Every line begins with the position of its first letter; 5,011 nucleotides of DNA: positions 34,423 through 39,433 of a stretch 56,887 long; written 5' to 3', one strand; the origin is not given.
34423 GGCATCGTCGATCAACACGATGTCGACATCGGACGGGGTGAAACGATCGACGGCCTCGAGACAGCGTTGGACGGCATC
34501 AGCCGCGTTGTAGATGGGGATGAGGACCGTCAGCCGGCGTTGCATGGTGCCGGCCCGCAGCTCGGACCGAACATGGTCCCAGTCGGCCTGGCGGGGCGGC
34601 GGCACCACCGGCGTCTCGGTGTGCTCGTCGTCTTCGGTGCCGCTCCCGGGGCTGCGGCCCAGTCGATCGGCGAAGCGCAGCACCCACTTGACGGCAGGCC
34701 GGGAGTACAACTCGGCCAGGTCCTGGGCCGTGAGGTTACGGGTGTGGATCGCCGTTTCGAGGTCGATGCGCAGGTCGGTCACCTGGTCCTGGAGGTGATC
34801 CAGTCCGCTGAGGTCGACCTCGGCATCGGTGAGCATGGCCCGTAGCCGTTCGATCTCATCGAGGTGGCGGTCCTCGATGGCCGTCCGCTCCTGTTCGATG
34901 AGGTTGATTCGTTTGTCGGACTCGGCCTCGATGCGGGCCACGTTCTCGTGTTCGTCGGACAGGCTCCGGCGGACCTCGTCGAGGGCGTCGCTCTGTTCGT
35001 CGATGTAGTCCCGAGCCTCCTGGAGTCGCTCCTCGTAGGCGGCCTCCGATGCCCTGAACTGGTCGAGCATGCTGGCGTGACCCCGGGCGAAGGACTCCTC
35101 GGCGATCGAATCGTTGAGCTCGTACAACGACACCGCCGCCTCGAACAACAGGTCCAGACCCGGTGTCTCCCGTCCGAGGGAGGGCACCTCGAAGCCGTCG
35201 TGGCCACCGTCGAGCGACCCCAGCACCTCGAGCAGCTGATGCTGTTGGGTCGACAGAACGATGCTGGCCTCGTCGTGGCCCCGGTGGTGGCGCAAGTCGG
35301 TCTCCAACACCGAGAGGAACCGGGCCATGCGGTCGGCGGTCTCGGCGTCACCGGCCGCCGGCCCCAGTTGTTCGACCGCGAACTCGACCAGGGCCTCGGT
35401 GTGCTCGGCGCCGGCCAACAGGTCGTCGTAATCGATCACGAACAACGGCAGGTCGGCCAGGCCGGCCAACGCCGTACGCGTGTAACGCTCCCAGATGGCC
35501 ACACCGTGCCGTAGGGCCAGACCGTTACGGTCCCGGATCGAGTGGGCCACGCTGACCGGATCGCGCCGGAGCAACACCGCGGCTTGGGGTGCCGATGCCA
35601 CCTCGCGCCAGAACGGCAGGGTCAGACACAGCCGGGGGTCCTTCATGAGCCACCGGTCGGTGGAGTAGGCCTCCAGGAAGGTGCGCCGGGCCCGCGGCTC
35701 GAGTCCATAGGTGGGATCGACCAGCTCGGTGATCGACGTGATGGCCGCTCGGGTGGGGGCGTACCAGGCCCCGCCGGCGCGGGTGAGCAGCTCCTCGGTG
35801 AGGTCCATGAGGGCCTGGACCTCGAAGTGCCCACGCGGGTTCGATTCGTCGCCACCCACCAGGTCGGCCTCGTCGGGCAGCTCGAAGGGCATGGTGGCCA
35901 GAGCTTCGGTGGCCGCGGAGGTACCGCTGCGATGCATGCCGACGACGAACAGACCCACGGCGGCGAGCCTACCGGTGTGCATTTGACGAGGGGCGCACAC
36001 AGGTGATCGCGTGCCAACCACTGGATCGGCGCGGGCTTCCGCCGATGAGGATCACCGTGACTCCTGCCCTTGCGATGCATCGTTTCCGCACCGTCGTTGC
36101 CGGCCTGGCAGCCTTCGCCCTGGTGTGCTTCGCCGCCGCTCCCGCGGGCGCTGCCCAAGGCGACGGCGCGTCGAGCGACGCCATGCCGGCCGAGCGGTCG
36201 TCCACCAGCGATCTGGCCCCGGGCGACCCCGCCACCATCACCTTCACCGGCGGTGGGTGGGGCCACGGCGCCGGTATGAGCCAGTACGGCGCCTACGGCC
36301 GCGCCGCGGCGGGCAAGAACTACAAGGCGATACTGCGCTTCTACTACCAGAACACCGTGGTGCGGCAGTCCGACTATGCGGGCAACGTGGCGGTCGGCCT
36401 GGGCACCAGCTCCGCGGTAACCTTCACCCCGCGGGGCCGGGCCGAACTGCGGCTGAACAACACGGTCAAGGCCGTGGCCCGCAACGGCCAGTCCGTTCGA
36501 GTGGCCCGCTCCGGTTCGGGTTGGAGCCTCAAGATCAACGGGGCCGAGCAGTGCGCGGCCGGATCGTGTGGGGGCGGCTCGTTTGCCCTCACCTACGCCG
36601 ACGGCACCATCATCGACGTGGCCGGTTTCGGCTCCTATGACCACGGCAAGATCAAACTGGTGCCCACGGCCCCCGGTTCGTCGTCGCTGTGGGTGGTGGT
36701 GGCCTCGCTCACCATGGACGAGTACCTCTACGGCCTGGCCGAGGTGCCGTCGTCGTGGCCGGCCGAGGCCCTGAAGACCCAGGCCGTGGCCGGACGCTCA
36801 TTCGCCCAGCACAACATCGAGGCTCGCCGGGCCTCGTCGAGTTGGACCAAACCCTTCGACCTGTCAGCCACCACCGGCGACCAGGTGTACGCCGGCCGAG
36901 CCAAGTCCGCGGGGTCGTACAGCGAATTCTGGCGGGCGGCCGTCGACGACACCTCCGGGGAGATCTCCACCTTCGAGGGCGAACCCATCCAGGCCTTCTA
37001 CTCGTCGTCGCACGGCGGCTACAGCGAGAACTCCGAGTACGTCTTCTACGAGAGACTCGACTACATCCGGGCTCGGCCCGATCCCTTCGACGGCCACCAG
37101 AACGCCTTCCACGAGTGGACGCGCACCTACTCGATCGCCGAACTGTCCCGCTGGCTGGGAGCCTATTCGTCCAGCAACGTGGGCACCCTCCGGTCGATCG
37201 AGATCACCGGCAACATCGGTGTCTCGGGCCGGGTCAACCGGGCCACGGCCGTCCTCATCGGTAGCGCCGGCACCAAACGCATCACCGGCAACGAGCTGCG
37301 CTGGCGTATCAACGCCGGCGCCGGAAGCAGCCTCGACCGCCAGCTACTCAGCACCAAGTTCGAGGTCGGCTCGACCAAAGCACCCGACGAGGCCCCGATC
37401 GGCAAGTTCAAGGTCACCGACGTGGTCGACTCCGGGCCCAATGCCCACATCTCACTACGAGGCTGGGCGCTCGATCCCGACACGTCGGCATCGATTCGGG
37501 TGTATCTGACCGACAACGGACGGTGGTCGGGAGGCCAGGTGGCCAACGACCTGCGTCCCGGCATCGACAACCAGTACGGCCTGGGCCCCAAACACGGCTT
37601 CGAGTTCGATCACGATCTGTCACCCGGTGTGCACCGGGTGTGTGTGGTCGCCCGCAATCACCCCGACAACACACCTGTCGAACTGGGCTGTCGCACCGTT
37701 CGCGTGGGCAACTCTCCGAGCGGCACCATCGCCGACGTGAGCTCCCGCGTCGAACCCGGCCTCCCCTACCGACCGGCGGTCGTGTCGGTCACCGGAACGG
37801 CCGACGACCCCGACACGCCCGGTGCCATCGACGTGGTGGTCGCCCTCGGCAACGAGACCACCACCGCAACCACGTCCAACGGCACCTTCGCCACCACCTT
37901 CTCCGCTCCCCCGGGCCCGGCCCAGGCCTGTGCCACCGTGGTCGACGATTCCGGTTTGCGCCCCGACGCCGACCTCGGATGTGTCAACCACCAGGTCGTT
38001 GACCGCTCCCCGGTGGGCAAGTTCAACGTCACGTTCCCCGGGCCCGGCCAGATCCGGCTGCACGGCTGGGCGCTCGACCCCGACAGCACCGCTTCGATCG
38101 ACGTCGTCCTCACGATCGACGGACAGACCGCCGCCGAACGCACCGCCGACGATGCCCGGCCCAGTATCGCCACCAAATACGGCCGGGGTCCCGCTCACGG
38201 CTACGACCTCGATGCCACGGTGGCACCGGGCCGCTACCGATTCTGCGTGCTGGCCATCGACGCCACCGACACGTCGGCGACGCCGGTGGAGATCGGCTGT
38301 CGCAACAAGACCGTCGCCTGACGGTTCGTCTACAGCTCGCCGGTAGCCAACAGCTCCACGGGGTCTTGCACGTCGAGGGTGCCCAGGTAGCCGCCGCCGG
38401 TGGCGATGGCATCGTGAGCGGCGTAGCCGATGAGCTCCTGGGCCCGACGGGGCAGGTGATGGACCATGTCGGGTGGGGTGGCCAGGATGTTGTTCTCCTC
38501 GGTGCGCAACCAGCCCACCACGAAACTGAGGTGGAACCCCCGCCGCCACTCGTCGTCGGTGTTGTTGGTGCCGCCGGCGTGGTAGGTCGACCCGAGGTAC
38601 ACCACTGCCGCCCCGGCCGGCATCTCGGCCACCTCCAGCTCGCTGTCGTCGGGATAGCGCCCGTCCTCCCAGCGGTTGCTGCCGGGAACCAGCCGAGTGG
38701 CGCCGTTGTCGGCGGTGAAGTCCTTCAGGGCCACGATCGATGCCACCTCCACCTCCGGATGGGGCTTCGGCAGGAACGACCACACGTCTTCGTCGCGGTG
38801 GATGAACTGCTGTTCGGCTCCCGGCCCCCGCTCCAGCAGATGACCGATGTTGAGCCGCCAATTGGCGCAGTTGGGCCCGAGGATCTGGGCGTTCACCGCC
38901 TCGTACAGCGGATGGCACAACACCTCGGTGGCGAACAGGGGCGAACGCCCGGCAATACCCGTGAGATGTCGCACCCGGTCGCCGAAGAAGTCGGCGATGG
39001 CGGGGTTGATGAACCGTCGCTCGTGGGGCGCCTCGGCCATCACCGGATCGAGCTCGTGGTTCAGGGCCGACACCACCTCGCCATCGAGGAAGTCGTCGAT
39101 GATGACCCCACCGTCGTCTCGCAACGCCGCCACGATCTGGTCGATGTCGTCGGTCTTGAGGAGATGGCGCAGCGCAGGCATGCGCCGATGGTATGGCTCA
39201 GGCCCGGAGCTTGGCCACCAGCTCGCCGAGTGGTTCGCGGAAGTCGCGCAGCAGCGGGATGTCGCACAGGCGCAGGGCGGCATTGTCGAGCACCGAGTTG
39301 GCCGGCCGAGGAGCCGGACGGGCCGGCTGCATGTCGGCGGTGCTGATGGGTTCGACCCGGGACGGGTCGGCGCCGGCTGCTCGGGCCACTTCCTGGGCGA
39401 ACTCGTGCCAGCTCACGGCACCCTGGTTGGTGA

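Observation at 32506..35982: Sulfotransferase / coiled-coil / GT2 / GT4 fusion: a molecular-ruler polymerase with sulfate as candidate chain cap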

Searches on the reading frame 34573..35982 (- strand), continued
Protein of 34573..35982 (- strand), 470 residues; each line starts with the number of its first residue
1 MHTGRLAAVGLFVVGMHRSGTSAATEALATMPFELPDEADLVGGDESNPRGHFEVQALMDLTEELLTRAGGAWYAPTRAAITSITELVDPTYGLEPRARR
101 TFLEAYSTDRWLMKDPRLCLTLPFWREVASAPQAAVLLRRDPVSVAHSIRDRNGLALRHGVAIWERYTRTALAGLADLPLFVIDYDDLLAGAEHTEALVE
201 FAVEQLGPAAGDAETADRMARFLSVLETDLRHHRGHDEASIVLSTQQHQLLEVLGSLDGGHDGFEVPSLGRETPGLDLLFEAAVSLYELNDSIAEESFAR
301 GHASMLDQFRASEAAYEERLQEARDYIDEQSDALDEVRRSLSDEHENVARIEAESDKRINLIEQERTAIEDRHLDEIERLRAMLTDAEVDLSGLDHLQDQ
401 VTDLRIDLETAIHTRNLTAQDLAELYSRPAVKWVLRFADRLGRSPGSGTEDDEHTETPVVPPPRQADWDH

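Call 88: search_protein_representatives(alignment_id=A2)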
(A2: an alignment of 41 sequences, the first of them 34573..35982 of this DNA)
Query: 41 sequences, 330 profile positions. Proteins with E-value up to 0.001 (for the whole library): 34987; up to 1e-10: 25420; up to 1e-30: 16023. The best 150 are listed.
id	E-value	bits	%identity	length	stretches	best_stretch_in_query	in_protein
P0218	2.0e-124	432.1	-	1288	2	5-263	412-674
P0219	4.2e-105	368.6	-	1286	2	4-283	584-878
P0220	1.2e-100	353.9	-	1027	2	7-262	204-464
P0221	1.5e-98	347.0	-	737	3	5-281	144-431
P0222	1.6e-97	343.6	-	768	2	7-260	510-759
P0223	6.2e-97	341.7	-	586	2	8-257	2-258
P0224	3.1e-95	336.1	-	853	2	6-284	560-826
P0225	4.2e-91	322.6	-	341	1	5-307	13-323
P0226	1.1e-90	321.2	-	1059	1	10-297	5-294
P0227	2.9e-89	316.5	-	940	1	10-299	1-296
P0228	4.9e-89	315.7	-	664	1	3-306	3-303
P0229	5.4e-89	315.6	-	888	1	8-302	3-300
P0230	1.1e-88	314.6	-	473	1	4-298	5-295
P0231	1.2e-88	314.4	-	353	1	10-283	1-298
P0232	2.9e-88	313.2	-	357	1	10-307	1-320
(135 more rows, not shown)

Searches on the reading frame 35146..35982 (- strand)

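Call 37: search_protein_families(library=pfam, proteins=[window:35146-35982:-], max_evalue=10)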
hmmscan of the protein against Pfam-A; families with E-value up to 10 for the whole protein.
window:35146-35982:- (279 aa): 1 family
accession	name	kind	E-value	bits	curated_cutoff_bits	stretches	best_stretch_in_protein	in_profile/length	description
PF13469.12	Sulfotransfer_3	-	4.1e-05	24.4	27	1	11-195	2-202/216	Sulfotransferase family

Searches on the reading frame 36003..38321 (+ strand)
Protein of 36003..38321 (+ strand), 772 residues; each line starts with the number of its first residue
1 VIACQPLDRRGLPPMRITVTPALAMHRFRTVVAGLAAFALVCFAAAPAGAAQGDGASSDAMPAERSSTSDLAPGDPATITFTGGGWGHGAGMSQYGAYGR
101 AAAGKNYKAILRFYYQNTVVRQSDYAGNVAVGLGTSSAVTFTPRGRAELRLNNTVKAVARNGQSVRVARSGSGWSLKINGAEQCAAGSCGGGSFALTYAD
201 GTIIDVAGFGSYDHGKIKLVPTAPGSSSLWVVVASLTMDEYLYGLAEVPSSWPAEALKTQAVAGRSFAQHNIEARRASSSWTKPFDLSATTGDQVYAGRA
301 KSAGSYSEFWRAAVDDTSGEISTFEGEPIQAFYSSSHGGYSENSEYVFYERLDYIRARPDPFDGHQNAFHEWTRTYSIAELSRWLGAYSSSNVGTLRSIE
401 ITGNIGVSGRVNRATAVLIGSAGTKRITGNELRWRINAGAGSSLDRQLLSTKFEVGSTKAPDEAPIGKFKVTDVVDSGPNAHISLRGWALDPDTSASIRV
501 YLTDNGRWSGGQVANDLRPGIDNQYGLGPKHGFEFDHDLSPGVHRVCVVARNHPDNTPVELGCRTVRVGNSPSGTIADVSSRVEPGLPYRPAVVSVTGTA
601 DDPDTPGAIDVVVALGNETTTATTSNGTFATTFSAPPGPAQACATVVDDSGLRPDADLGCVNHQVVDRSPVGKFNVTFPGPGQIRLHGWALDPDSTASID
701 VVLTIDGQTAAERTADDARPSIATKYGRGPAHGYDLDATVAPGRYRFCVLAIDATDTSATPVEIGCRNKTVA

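Call 8: search_protein_families(library=pfam, proteins=[window:36003-38321:+], max_evalue=0.001)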
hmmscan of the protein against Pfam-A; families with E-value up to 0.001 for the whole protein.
window:36003-38321:+ (772 aa): 1 family
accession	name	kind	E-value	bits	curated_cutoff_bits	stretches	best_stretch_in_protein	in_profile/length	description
PF08486.15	SpoIID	-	1e-15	58.6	23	1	230-324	5-97/97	Stage II sporulation protein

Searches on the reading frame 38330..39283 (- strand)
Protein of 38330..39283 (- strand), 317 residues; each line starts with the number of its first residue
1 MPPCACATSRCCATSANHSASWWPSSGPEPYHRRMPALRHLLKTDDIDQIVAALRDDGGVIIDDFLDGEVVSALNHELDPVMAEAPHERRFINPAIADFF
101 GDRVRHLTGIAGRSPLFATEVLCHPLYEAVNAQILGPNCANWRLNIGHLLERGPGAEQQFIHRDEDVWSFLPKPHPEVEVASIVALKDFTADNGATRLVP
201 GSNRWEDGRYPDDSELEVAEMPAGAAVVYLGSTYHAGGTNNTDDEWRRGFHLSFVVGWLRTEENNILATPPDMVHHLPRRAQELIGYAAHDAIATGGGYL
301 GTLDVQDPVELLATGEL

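Call 8: search_protein_families(library=pfam, proteins=[window:38330-39283:-], max_evalue=0.001)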
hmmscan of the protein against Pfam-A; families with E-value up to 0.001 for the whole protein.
window:38330-39283:- (317 aa): 1 family
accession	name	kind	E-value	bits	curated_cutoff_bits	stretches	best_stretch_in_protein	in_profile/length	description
PF05721.19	PhyH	-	3.7e-24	86.6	22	1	55-248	2-212/213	Phytanoyl-CoA dioxygenase (PhyH)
